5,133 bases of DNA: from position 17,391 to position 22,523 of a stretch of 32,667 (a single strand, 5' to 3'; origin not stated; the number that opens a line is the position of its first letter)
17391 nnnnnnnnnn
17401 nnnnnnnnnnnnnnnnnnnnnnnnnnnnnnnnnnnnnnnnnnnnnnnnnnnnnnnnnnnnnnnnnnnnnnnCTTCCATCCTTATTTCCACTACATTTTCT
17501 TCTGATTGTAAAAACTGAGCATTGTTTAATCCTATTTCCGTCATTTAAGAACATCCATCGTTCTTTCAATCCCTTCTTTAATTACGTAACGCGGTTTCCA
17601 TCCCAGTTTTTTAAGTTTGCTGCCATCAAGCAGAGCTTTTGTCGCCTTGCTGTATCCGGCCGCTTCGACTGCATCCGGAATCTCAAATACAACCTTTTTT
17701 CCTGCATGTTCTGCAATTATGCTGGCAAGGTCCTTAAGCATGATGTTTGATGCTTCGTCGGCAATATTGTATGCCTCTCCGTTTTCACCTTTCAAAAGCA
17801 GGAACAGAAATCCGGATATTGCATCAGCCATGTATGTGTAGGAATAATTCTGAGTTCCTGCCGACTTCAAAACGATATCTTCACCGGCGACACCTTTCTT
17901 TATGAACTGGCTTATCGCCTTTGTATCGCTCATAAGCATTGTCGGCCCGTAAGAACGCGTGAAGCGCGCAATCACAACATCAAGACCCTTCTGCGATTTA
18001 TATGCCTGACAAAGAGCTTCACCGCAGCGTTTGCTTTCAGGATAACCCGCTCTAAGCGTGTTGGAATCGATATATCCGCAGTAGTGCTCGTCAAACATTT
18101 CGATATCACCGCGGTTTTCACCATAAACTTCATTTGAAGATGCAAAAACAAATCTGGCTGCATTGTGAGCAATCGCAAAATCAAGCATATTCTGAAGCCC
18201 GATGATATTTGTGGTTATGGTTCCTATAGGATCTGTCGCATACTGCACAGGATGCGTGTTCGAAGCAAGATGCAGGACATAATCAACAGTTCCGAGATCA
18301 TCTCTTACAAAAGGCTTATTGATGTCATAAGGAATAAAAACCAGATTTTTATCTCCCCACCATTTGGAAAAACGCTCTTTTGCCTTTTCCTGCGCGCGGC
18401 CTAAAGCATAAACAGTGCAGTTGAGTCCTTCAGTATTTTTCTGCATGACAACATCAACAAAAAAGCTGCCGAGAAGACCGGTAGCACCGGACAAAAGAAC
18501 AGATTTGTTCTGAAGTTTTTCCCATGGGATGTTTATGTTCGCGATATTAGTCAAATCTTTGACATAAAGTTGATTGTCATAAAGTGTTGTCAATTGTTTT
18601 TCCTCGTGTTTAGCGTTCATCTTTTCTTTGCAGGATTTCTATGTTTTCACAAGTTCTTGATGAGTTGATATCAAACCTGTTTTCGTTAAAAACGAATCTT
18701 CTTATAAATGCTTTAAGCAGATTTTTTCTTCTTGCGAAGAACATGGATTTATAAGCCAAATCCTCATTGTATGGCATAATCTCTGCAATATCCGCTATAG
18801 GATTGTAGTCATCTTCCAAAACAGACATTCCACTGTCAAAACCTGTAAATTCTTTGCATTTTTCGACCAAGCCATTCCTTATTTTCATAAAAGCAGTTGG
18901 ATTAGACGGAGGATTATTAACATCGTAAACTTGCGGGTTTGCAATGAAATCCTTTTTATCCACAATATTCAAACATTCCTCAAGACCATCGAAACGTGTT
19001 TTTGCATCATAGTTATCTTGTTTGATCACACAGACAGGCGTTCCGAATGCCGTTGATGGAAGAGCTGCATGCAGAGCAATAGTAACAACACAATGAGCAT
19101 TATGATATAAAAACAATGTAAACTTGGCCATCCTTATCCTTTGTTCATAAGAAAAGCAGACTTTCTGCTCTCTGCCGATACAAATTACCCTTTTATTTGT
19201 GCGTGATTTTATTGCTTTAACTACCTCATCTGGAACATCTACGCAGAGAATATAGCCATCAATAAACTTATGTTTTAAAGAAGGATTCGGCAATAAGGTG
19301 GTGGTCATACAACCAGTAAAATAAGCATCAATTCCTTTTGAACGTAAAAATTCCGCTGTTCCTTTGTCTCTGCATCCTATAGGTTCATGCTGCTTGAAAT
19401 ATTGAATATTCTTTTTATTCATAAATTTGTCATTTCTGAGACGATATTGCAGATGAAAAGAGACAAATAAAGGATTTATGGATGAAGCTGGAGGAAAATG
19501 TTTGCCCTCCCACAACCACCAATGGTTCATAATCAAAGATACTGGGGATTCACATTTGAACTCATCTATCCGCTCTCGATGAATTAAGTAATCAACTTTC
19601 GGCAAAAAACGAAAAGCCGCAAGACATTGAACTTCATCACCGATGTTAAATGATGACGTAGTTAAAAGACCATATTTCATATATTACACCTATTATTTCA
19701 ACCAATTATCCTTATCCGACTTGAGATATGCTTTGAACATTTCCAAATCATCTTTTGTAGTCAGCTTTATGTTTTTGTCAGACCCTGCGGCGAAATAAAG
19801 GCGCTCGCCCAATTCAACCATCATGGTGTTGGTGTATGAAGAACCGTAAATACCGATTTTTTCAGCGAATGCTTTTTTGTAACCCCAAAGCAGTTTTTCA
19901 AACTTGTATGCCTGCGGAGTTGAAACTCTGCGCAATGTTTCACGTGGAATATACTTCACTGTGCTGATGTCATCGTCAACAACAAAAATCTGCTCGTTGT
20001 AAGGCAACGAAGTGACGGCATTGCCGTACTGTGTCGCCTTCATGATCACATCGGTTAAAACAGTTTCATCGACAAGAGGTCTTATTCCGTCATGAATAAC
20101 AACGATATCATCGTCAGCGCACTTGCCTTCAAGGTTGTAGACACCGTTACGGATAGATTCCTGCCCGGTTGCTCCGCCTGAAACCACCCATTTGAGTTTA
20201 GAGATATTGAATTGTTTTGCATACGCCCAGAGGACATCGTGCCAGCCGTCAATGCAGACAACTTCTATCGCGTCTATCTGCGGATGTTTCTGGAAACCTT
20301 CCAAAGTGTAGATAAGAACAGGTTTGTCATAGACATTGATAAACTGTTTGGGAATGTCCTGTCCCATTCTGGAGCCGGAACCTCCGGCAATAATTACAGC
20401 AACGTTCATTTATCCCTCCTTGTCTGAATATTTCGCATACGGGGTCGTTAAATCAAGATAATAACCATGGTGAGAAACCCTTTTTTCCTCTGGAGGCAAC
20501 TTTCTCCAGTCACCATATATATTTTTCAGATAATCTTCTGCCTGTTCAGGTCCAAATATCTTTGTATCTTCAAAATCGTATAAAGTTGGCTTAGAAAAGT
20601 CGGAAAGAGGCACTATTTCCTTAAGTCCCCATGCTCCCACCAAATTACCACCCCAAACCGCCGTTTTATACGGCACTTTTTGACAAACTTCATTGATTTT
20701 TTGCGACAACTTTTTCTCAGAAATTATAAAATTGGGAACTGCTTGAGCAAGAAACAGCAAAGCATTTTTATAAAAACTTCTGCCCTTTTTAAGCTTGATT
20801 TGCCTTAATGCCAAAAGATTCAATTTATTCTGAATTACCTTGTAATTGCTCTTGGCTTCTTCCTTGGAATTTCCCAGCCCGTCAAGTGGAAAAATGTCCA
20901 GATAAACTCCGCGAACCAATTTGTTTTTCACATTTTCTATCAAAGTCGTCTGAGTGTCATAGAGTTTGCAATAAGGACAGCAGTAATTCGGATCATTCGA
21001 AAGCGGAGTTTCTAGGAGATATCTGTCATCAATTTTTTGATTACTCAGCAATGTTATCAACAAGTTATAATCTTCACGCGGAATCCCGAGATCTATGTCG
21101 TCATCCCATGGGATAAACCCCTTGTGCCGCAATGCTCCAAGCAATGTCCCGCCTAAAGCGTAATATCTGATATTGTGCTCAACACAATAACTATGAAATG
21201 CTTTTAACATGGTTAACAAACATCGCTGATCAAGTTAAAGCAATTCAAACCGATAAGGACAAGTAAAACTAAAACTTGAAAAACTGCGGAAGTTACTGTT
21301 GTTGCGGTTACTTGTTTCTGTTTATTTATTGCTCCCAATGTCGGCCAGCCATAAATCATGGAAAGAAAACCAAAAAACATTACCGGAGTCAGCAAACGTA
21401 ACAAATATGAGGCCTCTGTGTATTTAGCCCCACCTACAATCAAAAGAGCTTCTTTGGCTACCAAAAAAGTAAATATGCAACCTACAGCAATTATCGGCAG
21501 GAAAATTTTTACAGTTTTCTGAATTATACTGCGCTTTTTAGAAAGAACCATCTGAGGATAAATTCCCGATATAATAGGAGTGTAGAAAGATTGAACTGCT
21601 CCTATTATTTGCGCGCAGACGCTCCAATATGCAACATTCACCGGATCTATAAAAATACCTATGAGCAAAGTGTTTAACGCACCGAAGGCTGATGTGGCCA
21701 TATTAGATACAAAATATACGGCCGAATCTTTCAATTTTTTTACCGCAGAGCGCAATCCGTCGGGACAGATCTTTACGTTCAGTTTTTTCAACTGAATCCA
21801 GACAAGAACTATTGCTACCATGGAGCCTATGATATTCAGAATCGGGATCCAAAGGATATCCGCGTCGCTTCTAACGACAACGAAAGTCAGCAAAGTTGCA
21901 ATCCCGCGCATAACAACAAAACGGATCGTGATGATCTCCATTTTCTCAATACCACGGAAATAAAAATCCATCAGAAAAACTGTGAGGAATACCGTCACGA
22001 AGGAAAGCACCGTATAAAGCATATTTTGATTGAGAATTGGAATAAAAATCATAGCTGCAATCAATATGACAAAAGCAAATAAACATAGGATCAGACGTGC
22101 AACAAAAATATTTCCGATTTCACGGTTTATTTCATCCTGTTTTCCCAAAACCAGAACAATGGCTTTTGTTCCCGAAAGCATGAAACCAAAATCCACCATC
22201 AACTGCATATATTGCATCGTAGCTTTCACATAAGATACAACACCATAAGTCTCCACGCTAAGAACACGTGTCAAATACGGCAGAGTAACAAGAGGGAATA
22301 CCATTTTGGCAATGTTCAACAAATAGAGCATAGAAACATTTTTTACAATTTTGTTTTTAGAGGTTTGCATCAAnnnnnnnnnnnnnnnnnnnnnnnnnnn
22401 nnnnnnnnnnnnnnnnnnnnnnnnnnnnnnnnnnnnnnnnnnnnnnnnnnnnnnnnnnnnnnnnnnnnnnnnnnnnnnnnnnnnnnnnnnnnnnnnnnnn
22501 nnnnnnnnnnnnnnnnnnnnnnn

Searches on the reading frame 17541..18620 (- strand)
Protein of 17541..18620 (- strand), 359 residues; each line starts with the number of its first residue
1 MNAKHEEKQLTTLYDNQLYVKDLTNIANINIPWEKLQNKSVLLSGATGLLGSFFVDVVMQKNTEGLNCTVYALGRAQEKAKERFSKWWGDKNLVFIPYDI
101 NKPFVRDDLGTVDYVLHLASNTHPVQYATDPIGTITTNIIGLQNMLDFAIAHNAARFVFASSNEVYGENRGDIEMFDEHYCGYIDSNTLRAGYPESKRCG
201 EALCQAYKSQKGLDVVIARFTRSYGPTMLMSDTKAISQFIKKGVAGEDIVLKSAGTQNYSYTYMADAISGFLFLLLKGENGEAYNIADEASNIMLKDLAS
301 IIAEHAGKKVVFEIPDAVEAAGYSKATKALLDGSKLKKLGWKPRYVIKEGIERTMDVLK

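Call 3: search_protein_families(library=pfam, proteins=[window:17541-18620:-], max_evalue=1)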
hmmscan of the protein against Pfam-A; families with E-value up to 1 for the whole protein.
window:17541-18620:- (359 aa): 7 families
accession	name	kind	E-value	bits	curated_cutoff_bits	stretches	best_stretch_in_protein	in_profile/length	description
PF01370.27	Epimerase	-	2.5e-39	135.6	20.9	1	41-287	1-240/240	NAD dependent epimerase/dehydratase family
PF16363.11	GDP_Man_Dehyd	-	4e-27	96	27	1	42-354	1-332/332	GDP-mannose 4,6 dehydratase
PF07993.18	NAD_binding_4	-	1.2e-14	54.5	20.1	1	43-221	1-205/258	Male sterility protein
PF01073.25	3Beta_HSD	-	3.7e-10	39.7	22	1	44-206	3-159/280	3-beta hydroxysteroid dehydrogenase/isomerase family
PF02719.21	Polysacc_synt_2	-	1.9e-08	34.3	20.2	1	41-163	1-129/293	Polysaccharide biosynthesis protein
PF13460.12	NAD_binding_10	-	0.053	13.8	27.2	1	45-219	1-142/184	NAD(P)H-binding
PF05368.20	NmrA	-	0.16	12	27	1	38-79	2-39/298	NmrA-like family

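Call 24: find_related_loci(query=window:17541-18620:-, collection=genome_contigs, flank=10000)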
Query window:17541-18620:- (359 aa) in genome_contigs; peptide patterns used: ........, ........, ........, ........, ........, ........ (x = any residue, [..] = any of these).
291 stretches matched a pattern; 161 encode a relative of the query (tblastn E <= 1e-3); the best 80 are kept; 79 distinct loci.
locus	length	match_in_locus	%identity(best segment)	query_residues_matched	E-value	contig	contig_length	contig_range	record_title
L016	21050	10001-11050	90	10-359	0e+0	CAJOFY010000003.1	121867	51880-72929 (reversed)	uncultured bacterium isolate Red_deer_3_mag_66 genome assembly, contig: scaffold_51, whole genome shotgun sequence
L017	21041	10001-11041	82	13-359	0e+0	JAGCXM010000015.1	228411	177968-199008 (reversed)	Bacterium isolate RGIG10212 Yak_Rumen-5__c751834, whole genome shotgun sequence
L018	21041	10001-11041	79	13-359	0e+0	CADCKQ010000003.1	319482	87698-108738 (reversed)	MAG: Ruminococcaceae bacterium isolate RUG14730 genome assembly, contig: RUG14730_asm_3, whole genome shotgun sequence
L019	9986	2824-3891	74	4-359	0e+0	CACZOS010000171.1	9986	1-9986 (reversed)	MAG: uncultured Lachnospiraceae bacterium isolate RUG12811 genome assembly, contig: RUG12811_asm_171, whole genome shotg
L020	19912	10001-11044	75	12-359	2e-179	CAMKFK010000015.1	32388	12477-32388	MAG: uncultured Clostridia bacterium isolate SRR12081302_bin.83_metaWRAP_v1.3_MAG genome assembly, contig: ERZ12289775.1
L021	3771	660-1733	69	3-359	0e+0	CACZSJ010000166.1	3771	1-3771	MAG: Ruminococcaceae bacterium isolate RUG12904 genome assembly, contig: RUG12904_asm_166, whole genome shotgun sequence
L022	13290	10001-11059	68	8-359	5e-170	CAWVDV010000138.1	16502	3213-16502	MAG: Bacillota bacterium isolate metabat2_XCR1_HOM_6759_bwa.20 MAG genome assembly, contig: k87_28363, whole genome shot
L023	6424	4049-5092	69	13-359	1e-169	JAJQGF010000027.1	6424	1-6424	MAG: Lachnospiraceae bacterium isolate U.10_7 NODE_816_length_6424_cov_5.418433, whole genome shotgun sequence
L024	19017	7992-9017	66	18-359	9e-163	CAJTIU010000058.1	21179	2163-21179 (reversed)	Lachnospiraceae bacterium isolate C64_1 genome assembly, contig: MGBC000228.58, whole genome shotgun sequence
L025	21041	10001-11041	66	13-359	1e-161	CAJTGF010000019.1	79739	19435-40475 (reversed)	Clostridiaceae bacterium isolate C65_88_CS_BP genome assembly, contig: MGBC000181.19, whole genome shotgun sequence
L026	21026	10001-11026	66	18-359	3e-161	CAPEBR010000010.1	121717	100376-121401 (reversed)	MAG TPA_asm: uncultured Dorea sp. isolate MGBC130654 genome assembly, contig: MGBC130654.10, whole genome shotgun sequen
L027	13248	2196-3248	67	13-359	1e-160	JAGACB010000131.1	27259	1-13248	MAG: Lachnospiraceae bacterium isolate RGIG8306 Water_buffalos_Rumen.Co__c4443345, whole genome shotgun sequence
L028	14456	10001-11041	67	13-358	5e-160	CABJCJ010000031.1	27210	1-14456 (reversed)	Veillonellaceae bacterium SB90 isolate MGYG-HGUT-00182 genome assembly, contig: AF21-1AC.Scaf31, whole genome shotgun se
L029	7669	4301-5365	65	5-359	2e-159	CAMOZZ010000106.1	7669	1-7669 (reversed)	MAG: uncultured Lachnospiraceae bacterium isolate SRR873608_bin.142_metaWRAP_v1.3_MAG genome assembly, contig: NODE_3206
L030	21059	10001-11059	64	8-359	2e-158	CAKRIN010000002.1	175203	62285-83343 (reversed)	MAG: uncultured Lachnospira sp. isolate REFINED_METABAT215_TOP10_CONTIGS_1500_ASSEMBLY_K77_MERGED__Hadza_PheChl_Fiber-Ha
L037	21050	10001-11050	92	10-359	0e+0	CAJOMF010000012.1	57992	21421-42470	uncultured bacterium isolate Reindeer_2_mag_13 genome assembly, contig: scaffold_457, whole genome shotgun sequence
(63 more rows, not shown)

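Call 28: search_protein_families(library=pfam, proteins=[L037:11274-12350:+, L037:12358-13893:+, L037:13979-15226:+, L037:15260-16285:+, L037:16745-17521:+, L037:17688-18797:-, L037:18909-19577:+, L016:11157-11843:-, L016:11877-12542:-, L016:13086-15605:+], max_evalue=0.001)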
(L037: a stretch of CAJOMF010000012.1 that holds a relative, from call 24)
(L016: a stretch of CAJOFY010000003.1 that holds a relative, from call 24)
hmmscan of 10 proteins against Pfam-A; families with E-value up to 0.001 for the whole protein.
L037:11274-12350:+ (358 aa): 0 families

L037:12358-13893:+ (511 aa): 0 families

L037:13979-15226:+ (415 aa): 5 families
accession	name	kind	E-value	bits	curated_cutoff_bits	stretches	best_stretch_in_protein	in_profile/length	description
PF02786.22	CPSase_L_D2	-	3.7e-09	36.8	19.8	1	129-299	35-205/211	Carbamoyl-phosphate synthase L chain, ATP binding domain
PF21360.3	PylC-like_N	-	2e-07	31.5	27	1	5-71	1-72/96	PylC-like, N-terminal domain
PF07478.18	Dala_Dala_lig_C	-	2.2e-06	27.7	24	1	125-188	29-89/204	D-ala D-ala ligase C-terminus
PF13535.11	ATP-grasp_4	-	5.7e-06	26.5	27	1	132-255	2-134/160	ATP-grasp domain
PF22660.2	RS_preATP-grasp-like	-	0.00099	19.9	27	0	3-59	2-58/98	Ribonucleotide synthetase preATP-grasp domain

L037:15260-16285:+ (341 aa): 1 family
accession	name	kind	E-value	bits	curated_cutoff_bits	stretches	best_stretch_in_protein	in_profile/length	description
PF02423.21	OCD_Mu_crystall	-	1e-57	195.9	24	1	23-326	17-313/314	Ornithine cyclodeaminase/mu-crystallin family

L037:16745-17521:+ (258 aa): 0 families

L037:17688-18797:- (369 aa): 0 families

L037:18909-19577:+ (222 aa): 1 family
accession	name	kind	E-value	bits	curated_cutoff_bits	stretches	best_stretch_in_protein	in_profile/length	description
PF13707.11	RloB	-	4e-43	148.3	31.5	1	29-216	1-195/195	RloB-like protein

L016:11157-11843:- (228 aa): 0 families

L016:11877-12542:- (221 aa): 0 families

L016:13086-15605:+ (839 aa): 1 family
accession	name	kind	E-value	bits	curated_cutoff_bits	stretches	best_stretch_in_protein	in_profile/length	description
PF07603.17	Lcl_C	-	2.6e-52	176.5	34.9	2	730-839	2-117/117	Lcl C-terminal domain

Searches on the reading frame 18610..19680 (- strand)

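Call 3: search_protein_families(library=pfam, proteins=[window:18610-19680:-], max_evalue=1)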
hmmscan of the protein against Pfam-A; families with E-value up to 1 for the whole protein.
window:18610-19680:- (356 aa): 2 families
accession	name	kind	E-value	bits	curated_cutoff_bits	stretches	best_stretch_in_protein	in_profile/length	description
PF04230.19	PS_pyruv_trans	-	5.8e-12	46.5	25.3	2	94-135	119-161/280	Polysaccharide pyruvyl transferase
PF24635.1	DUF7632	-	0.045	14.2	27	0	298-334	13-50/95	Domain of unknown function (DUF7632)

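Call 40: search_protein_families(library=padloc, proteins=[window:18610-19680:-], max_evalue=0.001)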
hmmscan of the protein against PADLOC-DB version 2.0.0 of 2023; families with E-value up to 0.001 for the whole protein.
window:18610-19680:- (356 aa): 0 families

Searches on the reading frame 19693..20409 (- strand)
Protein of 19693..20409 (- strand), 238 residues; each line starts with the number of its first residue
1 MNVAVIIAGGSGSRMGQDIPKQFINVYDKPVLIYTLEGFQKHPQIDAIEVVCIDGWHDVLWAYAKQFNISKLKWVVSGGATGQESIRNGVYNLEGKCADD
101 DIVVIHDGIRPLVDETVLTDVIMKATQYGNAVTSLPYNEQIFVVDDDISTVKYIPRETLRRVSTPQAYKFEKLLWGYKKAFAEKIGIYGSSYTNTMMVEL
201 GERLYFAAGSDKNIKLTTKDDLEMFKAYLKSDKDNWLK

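Call 7: search_protein_families(library=pfam, proteins=[window:19693-20409:-], max_evalue=0.001)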
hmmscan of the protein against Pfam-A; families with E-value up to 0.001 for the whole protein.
window:19693-20409:- (238 aa): 2 families
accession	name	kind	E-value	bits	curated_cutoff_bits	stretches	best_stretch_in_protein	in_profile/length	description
PF01128.25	IspD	-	8.2e-39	134.1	27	1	3-230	2-220/221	2-C-methyl-D-erythritol 4-phosphate cytidylyltransferase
PF12804.13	NTP_transf_3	-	2.3e-08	34.8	27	1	4-140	1-126/160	MobA-like NTP transferase domain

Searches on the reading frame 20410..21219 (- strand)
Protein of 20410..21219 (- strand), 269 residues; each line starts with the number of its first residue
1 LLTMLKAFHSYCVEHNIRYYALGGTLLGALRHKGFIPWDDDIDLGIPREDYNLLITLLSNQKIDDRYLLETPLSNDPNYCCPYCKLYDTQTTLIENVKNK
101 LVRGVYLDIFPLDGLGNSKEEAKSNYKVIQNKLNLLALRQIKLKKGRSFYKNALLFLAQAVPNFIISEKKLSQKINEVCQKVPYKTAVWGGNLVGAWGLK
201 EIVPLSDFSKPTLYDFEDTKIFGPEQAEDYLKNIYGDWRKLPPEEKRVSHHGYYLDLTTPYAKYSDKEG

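Call 7: search_protein_families(library=pfam, proteins=[window:20410-21219:-], max_evalue=0.001)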
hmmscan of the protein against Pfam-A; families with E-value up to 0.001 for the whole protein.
window:20410-21219:- (269 aa): 1 family
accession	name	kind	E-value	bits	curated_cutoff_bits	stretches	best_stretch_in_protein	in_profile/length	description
PF04991.19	LicD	-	2.2e-47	162.5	22.6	1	12-236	1-227/227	LicD family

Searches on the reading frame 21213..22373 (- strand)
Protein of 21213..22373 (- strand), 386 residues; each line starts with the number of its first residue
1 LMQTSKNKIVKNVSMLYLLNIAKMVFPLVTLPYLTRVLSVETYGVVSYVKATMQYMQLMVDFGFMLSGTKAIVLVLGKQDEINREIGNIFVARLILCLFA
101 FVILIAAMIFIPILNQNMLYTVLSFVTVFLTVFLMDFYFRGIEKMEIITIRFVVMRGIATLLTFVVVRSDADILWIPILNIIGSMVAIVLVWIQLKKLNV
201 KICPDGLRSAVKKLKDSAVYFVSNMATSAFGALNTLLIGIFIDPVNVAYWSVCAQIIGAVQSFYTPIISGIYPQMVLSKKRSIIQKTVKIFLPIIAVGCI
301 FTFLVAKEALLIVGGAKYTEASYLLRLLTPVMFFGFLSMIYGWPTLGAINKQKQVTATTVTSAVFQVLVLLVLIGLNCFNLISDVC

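Call 7: search_protein_families(library=pfam, proteins=[window:21213-22373:-], max_evalue=0.001)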
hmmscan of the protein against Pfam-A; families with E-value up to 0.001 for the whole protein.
window:21213-22373:- (386 aa): 2 families
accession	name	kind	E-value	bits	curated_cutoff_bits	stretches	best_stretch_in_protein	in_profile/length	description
PF01943.22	Polysacc_synt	-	4.5e-31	108.7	28.2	1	9-275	1-270/274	Polysaccharide biosynthesis protein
PF13440.11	Polysacc_synt_3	-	0.00015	21.5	23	1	34-321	2-291/293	Polysaccharide biosynthesis protein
